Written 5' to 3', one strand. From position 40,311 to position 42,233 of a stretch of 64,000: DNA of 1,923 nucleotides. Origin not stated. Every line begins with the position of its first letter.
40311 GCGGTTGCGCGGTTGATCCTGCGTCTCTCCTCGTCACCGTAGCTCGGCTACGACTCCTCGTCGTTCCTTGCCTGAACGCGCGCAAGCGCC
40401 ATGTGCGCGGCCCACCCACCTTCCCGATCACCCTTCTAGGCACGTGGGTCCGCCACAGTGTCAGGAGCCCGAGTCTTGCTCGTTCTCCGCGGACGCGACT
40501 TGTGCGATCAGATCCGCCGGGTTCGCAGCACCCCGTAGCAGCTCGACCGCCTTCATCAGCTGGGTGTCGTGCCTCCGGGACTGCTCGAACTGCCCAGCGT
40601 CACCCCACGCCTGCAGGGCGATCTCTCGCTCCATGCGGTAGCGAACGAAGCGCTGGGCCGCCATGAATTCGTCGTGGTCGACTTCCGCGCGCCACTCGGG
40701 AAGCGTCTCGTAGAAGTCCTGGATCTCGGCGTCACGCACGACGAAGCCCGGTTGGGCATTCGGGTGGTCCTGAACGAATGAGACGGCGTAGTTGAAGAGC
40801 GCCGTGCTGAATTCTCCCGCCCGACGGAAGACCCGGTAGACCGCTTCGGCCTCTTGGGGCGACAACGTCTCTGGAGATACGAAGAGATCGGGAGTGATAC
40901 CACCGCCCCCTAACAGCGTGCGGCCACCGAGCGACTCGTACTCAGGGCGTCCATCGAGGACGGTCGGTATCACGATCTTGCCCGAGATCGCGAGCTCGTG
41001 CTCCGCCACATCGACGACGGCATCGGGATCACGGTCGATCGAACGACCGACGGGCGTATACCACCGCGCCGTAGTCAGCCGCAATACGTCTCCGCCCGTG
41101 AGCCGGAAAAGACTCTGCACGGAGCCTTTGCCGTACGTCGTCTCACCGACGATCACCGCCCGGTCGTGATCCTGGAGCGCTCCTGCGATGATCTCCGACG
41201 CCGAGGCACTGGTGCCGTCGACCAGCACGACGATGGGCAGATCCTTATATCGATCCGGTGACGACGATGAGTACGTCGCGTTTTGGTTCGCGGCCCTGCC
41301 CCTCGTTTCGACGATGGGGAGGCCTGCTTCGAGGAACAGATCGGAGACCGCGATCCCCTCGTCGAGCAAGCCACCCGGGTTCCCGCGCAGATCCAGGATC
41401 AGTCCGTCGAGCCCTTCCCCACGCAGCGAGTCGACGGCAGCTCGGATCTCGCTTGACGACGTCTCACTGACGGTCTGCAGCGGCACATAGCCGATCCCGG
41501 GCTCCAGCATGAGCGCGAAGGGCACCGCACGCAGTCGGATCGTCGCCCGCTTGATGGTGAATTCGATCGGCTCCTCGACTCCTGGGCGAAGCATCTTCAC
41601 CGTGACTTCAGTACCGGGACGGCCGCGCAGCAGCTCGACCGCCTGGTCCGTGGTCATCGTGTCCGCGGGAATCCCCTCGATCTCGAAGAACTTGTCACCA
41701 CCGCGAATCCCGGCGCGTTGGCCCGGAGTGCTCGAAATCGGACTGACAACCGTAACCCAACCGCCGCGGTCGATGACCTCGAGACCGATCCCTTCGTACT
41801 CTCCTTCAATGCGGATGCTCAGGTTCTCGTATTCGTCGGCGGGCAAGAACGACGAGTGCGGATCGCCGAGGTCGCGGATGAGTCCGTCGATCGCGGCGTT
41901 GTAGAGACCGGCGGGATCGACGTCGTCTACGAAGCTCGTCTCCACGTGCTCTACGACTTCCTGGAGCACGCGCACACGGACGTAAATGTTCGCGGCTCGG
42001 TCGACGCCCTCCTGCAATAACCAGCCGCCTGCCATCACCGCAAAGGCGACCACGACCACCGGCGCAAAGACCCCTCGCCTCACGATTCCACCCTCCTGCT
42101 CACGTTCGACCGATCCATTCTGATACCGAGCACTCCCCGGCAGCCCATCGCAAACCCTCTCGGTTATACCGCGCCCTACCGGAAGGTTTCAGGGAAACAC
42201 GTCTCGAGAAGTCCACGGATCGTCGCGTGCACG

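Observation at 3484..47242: Eight copies of a mosaic, TIR-bounded intergenic repeat family in 64 kb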

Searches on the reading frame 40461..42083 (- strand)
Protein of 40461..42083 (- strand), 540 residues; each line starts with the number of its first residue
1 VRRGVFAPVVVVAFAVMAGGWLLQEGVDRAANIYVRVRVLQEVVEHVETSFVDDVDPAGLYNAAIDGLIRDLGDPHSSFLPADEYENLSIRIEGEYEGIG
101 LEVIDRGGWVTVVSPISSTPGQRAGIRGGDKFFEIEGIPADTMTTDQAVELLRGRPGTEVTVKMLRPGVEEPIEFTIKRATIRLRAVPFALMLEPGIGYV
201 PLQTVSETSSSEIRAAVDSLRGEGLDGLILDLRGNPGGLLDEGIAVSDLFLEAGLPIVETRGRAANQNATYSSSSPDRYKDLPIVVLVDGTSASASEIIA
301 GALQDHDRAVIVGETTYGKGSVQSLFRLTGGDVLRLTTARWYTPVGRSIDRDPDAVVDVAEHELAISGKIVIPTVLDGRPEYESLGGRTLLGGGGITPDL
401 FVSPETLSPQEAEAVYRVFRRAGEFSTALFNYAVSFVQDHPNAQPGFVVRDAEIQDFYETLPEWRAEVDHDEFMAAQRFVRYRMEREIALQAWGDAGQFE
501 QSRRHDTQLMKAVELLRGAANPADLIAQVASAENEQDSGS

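Call 28: search_protein_families(library=pfam, proteins=[window:40461-42083:-])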
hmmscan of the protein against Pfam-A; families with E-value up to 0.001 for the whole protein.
window:40461-42083:- (540 aa): 5 families
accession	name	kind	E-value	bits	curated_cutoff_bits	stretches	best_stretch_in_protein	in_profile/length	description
PF03572.23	Peptidase_S41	-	1.9e-49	167.8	24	1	197-355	2-163/165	Peptidase family S41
PF13180.12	PDZ_2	-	3.8e-08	33.9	27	1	99-174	3-77/80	PDZ domain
PF17820.7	PDZ_6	-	6.6e-08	32.6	27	1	113-165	3-53/54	PDZ domain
PF22694.1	CtpB_N-like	-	2.8e-05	24.9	27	1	39-80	40-81/85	Activating protease CtpB N-terminal domain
PF00595.29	PDZ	-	5.4e-05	23.9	23.2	1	92-163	16-79/81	PDZ domain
